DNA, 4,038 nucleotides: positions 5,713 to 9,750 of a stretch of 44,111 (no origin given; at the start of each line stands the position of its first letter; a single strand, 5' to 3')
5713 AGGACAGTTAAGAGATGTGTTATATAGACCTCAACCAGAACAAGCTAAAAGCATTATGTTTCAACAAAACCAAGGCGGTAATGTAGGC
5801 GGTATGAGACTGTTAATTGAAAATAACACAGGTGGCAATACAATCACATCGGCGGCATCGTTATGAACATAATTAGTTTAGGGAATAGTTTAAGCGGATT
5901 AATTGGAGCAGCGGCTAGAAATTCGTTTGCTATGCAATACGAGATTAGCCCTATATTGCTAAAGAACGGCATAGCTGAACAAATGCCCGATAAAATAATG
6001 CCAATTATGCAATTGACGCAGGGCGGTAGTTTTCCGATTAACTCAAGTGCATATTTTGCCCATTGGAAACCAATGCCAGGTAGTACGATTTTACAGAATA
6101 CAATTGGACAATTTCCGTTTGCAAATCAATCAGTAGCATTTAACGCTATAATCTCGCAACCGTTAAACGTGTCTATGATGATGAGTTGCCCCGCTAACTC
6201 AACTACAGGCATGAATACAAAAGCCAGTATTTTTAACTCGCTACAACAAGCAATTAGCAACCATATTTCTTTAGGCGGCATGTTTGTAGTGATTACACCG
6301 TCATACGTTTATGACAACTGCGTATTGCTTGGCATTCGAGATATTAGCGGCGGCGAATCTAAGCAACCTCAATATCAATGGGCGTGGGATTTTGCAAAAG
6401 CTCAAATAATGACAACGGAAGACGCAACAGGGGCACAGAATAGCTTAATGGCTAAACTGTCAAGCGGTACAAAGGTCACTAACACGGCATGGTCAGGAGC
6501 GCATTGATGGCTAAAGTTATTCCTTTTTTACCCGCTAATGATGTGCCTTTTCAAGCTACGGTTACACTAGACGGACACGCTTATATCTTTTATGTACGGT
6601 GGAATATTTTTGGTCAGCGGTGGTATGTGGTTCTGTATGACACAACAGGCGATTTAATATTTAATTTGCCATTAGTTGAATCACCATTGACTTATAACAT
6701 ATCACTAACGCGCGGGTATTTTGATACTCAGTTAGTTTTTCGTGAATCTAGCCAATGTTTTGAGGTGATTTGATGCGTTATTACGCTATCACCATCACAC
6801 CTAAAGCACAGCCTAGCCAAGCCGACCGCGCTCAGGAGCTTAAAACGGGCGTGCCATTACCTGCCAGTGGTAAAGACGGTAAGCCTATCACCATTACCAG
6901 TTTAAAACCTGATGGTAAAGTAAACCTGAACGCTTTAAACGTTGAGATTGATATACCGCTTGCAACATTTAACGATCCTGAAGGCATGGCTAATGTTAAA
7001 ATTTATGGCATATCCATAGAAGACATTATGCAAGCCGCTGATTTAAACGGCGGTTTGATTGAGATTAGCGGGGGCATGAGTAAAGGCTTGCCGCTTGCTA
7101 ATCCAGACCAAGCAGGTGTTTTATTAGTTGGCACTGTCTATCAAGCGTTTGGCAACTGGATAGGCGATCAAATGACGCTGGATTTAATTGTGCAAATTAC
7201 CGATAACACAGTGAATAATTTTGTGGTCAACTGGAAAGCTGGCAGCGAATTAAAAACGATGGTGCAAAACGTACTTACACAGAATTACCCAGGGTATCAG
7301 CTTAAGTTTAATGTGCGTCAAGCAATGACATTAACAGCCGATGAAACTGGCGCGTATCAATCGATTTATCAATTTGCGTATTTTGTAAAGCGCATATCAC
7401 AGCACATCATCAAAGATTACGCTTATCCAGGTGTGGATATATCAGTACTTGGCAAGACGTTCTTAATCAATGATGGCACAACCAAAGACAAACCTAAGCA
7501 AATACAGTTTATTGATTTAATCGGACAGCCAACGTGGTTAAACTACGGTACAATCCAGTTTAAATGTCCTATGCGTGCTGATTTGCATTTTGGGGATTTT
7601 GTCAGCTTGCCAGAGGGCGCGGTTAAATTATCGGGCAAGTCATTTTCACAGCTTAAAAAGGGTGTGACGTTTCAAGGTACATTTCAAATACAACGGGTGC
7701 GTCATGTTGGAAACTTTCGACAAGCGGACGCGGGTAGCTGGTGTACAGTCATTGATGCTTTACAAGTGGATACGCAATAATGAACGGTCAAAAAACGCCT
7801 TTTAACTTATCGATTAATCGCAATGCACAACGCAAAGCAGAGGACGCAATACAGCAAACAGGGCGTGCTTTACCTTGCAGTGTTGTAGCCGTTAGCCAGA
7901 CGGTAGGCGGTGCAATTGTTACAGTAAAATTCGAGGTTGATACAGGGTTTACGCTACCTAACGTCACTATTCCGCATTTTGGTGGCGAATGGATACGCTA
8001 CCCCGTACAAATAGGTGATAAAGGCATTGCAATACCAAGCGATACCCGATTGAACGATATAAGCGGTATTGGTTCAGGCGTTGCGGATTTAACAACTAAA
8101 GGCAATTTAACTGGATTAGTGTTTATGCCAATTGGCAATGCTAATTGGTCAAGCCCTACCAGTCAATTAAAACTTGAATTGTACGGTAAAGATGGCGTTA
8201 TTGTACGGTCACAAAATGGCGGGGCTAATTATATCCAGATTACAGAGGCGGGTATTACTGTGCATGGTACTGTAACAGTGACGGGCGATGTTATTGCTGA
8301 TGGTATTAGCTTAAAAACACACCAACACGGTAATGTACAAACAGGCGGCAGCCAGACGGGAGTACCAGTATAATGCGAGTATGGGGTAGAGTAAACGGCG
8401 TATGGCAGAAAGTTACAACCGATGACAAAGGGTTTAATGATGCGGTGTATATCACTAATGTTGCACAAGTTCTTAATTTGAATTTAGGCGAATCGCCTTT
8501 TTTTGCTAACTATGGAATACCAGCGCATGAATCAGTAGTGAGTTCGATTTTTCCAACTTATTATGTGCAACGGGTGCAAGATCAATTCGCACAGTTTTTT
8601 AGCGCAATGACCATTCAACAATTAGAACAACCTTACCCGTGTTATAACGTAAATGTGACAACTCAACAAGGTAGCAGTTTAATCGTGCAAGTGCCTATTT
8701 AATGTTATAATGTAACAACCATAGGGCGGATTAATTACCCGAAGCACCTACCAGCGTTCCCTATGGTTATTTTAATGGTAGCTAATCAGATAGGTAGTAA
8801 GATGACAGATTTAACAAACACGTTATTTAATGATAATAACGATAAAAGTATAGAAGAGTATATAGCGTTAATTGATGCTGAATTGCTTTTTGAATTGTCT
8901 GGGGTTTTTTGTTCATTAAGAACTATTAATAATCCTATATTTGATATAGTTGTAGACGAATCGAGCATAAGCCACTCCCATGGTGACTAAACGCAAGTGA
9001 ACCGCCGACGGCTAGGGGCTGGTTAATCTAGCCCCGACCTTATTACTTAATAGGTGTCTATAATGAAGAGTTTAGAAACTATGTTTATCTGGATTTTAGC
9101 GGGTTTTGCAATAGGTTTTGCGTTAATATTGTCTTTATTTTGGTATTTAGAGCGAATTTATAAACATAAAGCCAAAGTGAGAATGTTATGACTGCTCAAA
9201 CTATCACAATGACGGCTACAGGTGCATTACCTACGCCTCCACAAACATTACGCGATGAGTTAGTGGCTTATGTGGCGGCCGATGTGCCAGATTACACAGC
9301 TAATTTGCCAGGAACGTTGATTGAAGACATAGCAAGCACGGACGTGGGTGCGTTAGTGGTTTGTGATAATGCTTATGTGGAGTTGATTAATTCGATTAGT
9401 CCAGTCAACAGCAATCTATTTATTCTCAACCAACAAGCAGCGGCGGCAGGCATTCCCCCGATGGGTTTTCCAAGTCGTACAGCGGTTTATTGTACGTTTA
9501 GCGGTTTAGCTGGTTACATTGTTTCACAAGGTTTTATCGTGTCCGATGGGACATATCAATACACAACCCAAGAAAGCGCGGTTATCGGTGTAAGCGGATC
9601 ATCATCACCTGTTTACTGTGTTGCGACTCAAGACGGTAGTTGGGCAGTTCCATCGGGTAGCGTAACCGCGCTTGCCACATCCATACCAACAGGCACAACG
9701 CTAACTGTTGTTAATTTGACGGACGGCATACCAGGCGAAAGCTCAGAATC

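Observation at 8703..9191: Self-contained moron splitting the baseplate W-like and J-like genes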

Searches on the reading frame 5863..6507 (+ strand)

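Call 10: search_protein_families(library=phrogs, proteins=[window:5863-6507:+], max_evalue=0.01)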
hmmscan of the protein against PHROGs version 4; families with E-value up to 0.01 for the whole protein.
window:5863-6507:+ (214 aa): 1 family
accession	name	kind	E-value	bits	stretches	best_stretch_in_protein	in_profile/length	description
phrog_7750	-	unknown function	1.7e-58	198.8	1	19-213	5-210/222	-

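Call 11: search_protein_families(library=pfam, proteins=[window:5863-6507:+], max_evalue=0.01)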
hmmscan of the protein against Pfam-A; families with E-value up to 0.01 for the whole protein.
window:5863-6507:+ (214 aa): 0 families

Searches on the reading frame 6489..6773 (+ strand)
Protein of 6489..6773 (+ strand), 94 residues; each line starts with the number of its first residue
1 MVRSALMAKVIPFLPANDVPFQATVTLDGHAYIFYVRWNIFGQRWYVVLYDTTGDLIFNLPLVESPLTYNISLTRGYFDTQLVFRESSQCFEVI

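Call 10: search_protein_families(library=phrogs, proteins=[window:6489-6773:+], max_evalue=0.01)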
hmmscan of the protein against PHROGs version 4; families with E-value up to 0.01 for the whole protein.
window:6489-6773:+ (94 aa): 3 families
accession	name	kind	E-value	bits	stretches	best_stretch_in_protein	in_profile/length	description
phrog_8737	-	unknown function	5.9e-24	84.8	1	7-94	2-90/91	-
phrog_349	-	head and packaging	8.2e-07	30.1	1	19-84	13-78/114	virion structural protein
phrog_1264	-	unknown function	0.0013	19.8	1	8-80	4-71/110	-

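Call 11: search_protein_families(library=pfam, proteins=[window:6489-6773:+], max_evalue=0.01)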
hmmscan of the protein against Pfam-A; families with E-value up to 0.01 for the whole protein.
window:6489-6773:+ (94 aa): 1 family
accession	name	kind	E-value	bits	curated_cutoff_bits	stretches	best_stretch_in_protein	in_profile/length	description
PF22479.2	Pam3_gp18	-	7.9e-09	36.3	24.2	1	15-88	5-80/101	Cyanophage baseplate Pam3 plug gp18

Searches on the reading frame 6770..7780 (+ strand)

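Call 10: search_protein_families(library=phrogs, proteins=[window:6770-7780:+], max_evalue=0.01)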
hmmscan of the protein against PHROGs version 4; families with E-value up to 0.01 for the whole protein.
window:6770-7780:+ (336 aa): 1 family
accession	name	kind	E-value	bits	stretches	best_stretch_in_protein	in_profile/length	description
phrog_196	-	tail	3.9e-26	92.7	1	2-334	86-362/536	baseplate hub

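Call 11: search_protein_families(library=pfam, proteins=[window:6770-7780:+], max_evalue=0.01)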
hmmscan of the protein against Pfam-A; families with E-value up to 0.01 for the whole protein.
window:6770-7780:+ (336 aa): 0 families

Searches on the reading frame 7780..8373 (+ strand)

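Call 10: search_protein_families(library=phrogs, proteins=[window:7780-8373:+], max_evalue=0.01)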
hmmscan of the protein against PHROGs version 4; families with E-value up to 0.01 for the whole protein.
window:7780-8373:+ (197 aa): 1 family
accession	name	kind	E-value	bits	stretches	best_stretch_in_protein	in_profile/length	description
phrog_20516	-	unknown function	4.2e-07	30.9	1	134-194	25-79/82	-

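Call 11: search_protein_families(library=pfam, proteins=[window:7780-8373:+], max_evalue=0.01)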
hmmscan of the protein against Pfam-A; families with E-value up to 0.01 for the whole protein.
window:7780-8373:+ (197 aa): 1 family
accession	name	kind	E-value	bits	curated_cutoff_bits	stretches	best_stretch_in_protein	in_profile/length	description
PF18946.5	Apex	-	3.1e-06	27.5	20.8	1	175-197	1-23/23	GpV Apex motif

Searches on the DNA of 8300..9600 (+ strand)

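Call 4: search_dna_similar(query=window:8300-9600:+, collection=phages, mode=distant, max_rows=30)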
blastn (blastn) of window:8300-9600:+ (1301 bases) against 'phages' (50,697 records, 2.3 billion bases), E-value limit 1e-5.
No match.

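Call 41: search_rna_families(source=window, start=8650, end=9250, threshold=evalue, max_evalue=10)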
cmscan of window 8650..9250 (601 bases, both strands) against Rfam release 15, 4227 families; matches with E-value up to 10: 4.
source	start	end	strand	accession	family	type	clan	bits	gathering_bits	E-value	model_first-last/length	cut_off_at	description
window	9010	9066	-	RF02292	TtnuCD16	Gene; snRNA; snoRNA; CD-box;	-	17.3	75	0.58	1-58/58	no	Tetrahymena snoRNA TtnuCD16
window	8921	8951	+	RF00316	snoR43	Gene; snRNA; snoRNA; CD-box;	-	16.8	50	5.3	1-73/73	no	Small nucleolar RNA R43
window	8654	8711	-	RF01413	miR-430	Gene; miRNA;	CL00096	15.6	47.3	6.8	1-70/70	no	miR-430 microRNA precursor family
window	9096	9153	+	RF02108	DLEU2_4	Gene; lncRNA;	-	12.6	40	9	1-58/58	no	Deleted in lymphocytic leukemia 2 conserved region 4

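Call 77: build_rna_model(alignment_id=A3, structure=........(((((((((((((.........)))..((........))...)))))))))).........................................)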
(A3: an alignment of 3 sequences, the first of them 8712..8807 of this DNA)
Model R1 built from alignment A3 (3 sequences, 101 columns); structure: as given.
model positions 96; base pairs 15; branch points 1; effective number of sequences 1.01; information 0.595 bits per position. Calibrated on 0.2 Mb of random sequence (short: E-values are rough).
structure used (alignment columns):
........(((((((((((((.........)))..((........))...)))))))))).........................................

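Call 78: search_with_rna_model(model_id=R1, sources=[window, L190, L067, L197, L196, L001, L002, L003, L004, L005, L192, L193, L194, L195, L007, L008, L019, L020, L022, L025, L031, L037, L054, L057, L063], max_evalue=10)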
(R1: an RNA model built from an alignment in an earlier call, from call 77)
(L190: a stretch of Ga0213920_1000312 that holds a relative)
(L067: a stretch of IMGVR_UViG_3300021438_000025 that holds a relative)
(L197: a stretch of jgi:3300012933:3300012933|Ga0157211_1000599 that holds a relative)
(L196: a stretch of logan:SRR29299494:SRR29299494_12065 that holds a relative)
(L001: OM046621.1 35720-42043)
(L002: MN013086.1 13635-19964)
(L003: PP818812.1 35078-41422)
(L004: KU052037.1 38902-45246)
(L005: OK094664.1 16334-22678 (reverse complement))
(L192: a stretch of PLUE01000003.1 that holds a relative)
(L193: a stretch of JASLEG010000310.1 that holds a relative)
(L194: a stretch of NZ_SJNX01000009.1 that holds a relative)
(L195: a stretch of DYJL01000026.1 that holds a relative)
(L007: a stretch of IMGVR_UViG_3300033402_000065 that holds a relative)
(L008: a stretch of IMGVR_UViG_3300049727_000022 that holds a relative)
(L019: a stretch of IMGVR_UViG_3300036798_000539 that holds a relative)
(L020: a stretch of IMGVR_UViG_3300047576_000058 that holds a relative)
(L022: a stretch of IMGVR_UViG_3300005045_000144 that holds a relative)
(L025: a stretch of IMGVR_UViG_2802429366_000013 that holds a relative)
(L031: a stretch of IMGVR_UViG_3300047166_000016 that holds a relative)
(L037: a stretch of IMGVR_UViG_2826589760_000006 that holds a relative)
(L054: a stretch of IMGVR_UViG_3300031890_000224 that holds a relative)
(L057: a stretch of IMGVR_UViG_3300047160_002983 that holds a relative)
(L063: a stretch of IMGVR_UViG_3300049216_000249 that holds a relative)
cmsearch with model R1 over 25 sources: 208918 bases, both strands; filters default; matches with E-value up to 10: 5.
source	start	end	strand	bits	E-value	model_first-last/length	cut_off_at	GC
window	8712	8807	+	125.3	7.8e-27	1-96/96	no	0.42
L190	10948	11044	-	101.4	4.2e-21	1-96/96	no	0.39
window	27690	27770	+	19.1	0.22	1-96/96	no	0.25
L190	10981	11075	+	16.4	0.99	1-96/96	no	0.43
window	35780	35825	+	13.6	4.5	1-96/96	no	0.3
